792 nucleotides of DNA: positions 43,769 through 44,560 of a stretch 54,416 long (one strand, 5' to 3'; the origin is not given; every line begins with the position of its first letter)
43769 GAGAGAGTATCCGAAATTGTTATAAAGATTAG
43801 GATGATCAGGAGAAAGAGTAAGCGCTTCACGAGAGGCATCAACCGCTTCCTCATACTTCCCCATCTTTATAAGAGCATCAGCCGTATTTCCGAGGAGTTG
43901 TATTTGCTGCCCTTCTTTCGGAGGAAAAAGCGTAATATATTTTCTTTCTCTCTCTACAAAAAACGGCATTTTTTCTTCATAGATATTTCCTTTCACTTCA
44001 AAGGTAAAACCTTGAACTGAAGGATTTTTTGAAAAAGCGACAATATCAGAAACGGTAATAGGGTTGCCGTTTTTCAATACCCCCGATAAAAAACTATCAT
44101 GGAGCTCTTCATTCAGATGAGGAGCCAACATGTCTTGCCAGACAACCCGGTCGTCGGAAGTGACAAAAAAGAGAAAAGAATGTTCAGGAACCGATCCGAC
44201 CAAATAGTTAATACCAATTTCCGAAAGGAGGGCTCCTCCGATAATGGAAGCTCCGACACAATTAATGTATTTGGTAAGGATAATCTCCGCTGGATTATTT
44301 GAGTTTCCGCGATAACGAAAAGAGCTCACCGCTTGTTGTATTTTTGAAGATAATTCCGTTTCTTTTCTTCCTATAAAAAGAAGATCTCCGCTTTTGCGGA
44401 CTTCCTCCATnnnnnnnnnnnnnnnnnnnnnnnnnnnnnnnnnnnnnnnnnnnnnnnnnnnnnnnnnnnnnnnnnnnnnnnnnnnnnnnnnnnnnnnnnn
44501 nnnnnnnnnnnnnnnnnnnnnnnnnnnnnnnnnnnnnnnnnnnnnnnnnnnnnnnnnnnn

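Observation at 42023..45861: NiFe hydrogenase structural genes split by a 675-aa transglutaminase-like/TPR gene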

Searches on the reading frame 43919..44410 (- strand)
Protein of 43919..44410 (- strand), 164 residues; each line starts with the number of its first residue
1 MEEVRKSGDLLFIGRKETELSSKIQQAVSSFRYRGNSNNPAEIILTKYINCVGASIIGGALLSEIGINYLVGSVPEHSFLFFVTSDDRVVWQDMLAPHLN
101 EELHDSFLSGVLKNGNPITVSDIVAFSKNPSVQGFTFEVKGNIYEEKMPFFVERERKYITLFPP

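Call 49: search_solved_structures(query=A3, max_evalue=10, show_alignments=3)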
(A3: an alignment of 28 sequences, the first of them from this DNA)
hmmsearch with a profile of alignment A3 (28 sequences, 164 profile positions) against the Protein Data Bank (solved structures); distinct sequences matched with E-value up to 10: 0.

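Call 50: search_protein_families(library=pfam, alignment_id=A3, max_evalue=10)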
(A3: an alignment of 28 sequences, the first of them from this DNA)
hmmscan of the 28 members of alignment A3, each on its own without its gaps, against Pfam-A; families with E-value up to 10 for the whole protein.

A. member 1, seq(164 aa): 1 family
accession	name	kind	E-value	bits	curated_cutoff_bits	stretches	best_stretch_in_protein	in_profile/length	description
PF09521.16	RE_NgoPII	-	0.21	11.1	25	1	17-46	49-78/262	NgoPII restriction endonuclease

B. families by the number of members that match (of 28 scanned): 16 families
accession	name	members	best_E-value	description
PF09521.16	RE_NgoPII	2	0.18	NgoPII restriction endonuclease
PF15644.12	Gln_amidase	1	0.0031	Papain fold toxin 1, glutamine deamidase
PF17356.7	PBSX_XtrA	1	0.035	Phage-like element PBSX protein XtrA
PF17128.10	DUF5107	1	0.041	Domain of unknown function (DUF5107)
PF17628.7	IncD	1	0.087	Inclusion membrane protein D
PF07151.18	DUF1391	1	0.087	Protein of unknown function (DUF1391)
PF09886.14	DUF2113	1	0.088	Uncharacterized protein conserved in archaea (DUF2113)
PF06006.17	DUF905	1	0.089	Bacterial protein of unknown function (DUF905)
PF06506.16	PrpR_N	1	0.089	Propionate catabolism activator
PF03633.20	Glyco_hydro_65C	1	0.14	Glycosyl hydrolase family 65, C-terminal domain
PF24654.2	CEP76_N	1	0.14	CEP76 N-terminal domain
PF04057.18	Rep-A_N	1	0.15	Replication factor-A protein 1, N-terminal domain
PF17482.7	Phage_sheath_1C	1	0.16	Phage tail sheath C-terminal domain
PF18979.5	DUF5715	1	0.18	Family of unknown function (DUF5715)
PF01321.24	Creatinase_N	1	0.21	Creatinase/Prolidase N-terminal domain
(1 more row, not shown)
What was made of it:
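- One family member hits the papain-fold toxin family PF15644 at 3e-3 (call 50).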

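Call 55: search_protein_representatives(alignment_id=A3)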
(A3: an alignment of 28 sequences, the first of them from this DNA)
Query: 28 sequences, 164 profile positions. Proteins with E-value up to 0.001 (for the whole library): 403; up to 1e-10: 245; up to 1e-30: 135. The best 150 are listed.
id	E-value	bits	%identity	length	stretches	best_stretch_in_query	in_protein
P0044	7.8e-72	256.7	-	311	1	1-164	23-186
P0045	6.7e-70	250.4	-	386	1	1-164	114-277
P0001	2.3e-65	235.6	-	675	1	1-164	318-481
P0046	4.5e-64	231.4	-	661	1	1-164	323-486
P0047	1.3e-63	229.9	-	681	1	1-164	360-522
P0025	4.6e-62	224.9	-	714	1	1-161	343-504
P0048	1.8e-61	223.0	-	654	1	1-164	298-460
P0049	1.6e-60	219.9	-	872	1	1-164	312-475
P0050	2.6e-60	219.2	-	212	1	21-164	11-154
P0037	5.7e-60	218.1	-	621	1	1-164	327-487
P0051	3.6e-59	215.5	-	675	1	1-164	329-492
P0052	1.2e-58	213.8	-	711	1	1-164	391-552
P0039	4.8e-58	211.8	-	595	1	1-164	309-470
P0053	5.3e-58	211.7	-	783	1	1-164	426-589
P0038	6.9e-58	211.3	-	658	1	1-152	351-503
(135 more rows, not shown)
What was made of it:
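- The family has a fixed architecture and about 400 clusters, which would also fit a housekeeping role (call 55).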
